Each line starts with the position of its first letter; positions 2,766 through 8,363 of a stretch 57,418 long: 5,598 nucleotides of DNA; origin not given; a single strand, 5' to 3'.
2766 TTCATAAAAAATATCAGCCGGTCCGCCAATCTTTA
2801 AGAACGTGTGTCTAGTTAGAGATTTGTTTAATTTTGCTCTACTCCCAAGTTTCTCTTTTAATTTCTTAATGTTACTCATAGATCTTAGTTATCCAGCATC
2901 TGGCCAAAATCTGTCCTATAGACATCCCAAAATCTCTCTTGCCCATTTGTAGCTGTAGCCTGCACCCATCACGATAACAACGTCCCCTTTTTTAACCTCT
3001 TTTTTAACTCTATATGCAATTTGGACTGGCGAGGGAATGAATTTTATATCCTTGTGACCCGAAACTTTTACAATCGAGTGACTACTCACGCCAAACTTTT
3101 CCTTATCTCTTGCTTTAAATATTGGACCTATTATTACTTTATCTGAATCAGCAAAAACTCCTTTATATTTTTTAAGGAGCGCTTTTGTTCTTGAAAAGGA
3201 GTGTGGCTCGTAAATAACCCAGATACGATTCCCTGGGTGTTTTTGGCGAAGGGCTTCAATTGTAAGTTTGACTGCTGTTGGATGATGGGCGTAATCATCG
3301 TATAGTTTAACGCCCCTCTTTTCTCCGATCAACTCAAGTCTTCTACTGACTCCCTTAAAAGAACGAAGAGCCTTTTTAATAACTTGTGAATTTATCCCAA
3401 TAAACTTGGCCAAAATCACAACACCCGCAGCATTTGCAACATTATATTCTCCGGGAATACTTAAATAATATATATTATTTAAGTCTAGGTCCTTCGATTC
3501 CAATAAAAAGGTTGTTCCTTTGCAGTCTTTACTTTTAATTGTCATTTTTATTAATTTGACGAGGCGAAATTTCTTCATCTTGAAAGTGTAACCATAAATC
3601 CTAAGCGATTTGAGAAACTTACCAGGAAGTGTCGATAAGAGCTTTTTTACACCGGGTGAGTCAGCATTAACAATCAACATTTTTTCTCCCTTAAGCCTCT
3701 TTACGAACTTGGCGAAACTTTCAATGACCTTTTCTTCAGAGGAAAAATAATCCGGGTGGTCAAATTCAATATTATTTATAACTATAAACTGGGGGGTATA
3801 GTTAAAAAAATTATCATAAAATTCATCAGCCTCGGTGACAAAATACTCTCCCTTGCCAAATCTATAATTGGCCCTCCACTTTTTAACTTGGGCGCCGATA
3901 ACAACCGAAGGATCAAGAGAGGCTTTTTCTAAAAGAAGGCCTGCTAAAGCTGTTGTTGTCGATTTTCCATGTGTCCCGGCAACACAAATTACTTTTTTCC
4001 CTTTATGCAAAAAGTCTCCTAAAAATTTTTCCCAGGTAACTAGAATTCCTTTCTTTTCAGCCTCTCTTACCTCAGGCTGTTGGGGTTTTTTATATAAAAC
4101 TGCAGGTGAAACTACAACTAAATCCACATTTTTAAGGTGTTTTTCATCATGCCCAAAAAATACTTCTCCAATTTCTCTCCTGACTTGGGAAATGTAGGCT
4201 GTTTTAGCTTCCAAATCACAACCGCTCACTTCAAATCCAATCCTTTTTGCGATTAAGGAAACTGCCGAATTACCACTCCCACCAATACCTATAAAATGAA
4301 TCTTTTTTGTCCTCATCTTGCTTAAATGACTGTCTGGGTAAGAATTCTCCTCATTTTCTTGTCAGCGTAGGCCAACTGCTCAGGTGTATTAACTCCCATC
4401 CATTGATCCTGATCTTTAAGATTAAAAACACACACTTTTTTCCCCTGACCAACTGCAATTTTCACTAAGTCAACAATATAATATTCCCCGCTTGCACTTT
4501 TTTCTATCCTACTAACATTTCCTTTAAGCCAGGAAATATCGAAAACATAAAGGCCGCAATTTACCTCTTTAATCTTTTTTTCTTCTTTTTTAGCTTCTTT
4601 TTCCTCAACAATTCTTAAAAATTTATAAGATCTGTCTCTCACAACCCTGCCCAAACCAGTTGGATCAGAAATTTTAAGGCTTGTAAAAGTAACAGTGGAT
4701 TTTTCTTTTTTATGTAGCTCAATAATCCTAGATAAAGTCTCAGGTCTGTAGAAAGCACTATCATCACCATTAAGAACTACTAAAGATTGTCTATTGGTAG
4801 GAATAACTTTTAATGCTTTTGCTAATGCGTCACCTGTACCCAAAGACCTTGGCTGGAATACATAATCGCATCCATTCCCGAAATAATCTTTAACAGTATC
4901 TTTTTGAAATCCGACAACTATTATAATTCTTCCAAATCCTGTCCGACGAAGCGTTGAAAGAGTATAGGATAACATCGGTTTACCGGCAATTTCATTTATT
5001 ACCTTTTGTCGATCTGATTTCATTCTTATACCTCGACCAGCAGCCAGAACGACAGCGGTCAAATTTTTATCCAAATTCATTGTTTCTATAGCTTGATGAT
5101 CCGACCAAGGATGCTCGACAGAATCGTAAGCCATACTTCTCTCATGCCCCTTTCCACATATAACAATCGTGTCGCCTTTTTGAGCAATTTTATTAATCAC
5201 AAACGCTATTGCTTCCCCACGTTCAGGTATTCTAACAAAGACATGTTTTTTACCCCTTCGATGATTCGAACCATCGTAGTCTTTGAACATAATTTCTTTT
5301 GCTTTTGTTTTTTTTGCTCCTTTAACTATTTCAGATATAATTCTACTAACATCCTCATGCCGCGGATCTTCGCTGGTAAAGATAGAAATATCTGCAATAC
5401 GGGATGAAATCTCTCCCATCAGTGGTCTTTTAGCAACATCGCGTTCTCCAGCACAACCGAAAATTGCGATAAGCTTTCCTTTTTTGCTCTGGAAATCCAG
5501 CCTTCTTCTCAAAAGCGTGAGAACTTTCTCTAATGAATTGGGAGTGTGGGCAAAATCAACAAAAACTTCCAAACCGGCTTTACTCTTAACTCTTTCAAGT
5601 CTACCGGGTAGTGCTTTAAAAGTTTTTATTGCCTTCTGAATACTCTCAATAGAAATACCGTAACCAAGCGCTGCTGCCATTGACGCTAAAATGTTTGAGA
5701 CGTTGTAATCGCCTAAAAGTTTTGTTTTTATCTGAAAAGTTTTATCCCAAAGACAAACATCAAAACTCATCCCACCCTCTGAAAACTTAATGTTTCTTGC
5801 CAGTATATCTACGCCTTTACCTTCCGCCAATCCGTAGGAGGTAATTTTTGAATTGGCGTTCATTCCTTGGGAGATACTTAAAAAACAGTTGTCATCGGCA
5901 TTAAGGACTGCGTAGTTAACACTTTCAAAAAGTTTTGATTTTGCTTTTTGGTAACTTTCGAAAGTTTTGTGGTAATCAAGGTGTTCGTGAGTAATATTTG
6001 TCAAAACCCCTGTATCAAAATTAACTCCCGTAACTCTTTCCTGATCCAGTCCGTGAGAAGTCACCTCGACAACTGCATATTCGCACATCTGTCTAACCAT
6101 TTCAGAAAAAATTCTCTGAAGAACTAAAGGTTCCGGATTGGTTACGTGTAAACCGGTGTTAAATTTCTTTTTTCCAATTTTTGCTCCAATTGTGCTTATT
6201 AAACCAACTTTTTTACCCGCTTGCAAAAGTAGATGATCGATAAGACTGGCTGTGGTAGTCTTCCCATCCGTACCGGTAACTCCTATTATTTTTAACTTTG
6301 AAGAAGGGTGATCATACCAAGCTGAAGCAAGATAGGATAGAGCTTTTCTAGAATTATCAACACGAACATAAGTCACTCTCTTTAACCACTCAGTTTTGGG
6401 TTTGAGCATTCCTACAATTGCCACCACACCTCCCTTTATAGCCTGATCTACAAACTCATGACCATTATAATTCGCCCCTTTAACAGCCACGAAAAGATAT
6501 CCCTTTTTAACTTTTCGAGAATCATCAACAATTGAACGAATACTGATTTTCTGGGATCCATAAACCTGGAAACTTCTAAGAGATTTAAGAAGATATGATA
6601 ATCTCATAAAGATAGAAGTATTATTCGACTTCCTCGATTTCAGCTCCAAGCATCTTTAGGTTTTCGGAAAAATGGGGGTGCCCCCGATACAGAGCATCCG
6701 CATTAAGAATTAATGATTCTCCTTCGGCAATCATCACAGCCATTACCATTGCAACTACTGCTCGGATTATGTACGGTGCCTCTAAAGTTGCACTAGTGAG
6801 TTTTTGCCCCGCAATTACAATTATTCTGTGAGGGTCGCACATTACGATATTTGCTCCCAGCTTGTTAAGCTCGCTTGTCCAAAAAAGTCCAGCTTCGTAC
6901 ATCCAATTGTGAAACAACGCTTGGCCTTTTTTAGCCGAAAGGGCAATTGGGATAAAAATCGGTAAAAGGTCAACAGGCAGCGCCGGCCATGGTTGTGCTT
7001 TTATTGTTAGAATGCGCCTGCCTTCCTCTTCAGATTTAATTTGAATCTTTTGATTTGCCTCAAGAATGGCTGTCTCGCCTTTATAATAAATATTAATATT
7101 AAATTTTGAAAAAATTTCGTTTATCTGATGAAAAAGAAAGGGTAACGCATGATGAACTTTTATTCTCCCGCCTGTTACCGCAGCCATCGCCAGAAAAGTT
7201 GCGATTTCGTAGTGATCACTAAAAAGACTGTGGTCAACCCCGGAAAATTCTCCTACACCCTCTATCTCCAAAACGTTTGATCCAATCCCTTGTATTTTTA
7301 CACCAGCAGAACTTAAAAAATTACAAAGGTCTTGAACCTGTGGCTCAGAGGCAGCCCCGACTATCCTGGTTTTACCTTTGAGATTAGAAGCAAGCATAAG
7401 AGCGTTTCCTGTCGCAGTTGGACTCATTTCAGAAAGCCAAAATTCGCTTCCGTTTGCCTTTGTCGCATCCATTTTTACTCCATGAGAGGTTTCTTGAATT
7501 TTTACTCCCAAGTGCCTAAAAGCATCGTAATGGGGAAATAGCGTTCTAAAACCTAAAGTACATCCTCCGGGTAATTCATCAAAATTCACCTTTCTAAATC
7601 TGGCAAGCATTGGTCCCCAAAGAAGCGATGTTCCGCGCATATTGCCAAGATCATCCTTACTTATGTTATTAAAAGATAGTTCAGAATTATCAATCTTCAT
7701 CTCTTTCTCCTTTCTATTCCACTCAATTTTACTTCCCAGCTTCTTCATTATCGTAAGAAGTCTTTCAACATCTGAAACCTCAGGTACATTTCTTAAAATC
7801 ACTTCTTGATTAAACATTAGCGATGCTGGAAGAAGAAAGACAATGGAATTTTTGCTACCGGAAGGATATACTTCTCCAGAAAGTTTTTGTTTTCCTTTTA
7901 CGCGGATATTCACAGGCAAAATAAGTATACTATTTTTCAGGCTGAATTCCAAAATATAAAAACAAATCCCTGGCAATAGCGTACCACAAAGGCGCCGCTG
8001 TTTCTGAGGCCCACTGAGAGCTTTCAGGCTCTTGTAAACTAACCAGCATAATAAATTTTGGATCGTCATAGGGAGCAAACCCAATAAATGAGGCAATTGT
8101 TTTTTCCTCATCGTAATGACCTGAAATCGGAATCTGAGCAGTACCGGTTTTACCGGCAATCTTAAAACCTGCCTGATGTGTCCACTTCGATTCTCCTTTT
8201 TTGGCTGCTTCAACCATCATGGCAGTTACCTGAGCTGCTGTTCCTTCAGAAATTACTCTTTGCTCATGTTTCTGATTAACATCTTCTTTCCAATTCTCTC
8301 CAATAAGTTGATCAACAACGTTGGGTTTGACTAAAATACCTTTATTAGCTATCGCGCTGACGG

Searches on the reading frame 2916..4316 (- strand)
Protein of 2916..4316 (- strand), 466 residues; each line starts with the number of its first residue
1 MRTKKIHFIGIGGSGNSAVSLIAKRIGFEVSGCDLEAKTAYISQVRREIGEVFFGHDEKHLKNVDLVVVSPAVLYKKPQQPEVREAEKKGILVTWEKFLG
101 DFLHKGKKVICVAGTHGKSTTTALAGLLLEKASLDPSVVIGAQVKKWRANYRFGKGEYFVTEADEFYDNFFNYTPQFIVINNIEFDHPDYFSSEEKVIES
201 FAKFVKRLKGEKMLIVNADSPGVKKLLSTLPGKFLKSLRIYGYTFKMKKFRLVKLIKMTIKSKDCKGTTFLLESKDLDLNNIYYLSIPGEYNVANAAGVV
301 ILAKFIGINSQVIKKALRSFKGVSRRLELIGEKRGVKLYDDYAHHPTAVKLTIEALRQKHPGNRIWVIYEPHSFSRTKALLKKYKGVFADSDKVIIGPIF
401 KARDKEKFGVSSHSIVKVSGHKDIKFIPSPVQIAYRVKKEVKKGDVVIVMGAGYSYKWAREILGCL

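Call 88: search_protein_families(library=pfam, proteins=[window:2916-4316:-], max_evalue=0.001)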
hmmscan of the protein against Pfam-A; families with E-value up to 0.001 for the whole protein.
window:2916-4316:- (466 aa): 4 families
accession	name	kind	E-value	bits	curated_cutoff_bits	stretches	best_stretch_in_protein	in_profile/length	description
PF02875.26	Mur_ligase_C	-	5.3e-20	73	28.4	1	325-453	1-127/127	Mur ligase, glutamate ligase domain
PF08245.18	Mur_ligase_M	-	1.9e-17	64.3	24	1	112-302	1-199/200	Mur ligase middle domain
PF01225.30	Mur_ligase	-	1.2e-11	45.3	21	1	5-103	1-91/95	Mur ligase family, catalytic domain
PF21799.2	MurD-like_N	-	2.2e-07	31.5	27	1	4-93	1-86/88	Mur ligase MurD-like, N-terminal domain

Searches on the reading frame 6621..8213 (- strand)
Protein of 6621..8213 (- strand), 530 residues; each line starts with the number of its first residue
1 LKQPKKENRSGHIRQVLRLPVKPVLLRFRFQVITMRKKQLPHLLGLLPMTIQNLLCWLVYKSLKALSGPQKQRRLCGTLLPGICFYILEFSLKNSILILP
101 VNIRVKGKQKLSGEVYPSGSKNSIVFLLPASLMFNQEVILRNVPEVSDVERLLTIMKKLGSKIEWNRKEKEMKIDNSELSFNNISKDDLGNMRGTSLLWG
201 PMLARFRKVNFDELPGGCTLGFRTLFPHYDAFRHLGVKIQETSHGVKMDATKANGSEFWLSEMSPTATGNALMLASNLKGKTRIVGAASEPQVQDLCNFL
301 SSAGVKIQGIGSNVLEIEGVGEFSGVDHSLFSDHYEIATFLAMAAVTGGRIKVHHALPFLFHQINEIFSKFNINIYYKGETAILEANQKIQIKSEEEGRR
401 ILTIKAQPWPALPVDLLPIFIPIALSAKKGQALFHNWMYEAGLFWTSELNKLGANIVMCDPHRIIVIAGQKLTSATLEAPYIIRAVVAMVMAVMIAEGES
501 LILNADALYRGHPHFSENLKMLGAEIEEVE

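Call 88: search_protein_families(library=pfam, proteins=[window:6621-8213:-], max_evalue=0.001)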
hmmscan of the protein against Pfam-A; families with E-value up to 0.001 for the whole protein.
window:6621-8213:- (530 aa): 1 family
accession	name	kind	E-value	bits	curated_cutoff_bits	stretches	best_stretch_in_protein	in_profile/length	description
PF00275.25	EPSP_synthase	-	1e-51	176.5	22.8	1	106-519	2-417/417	EPSP synthase (3-phosphoshikimate 1-carboxyvinyltransferase)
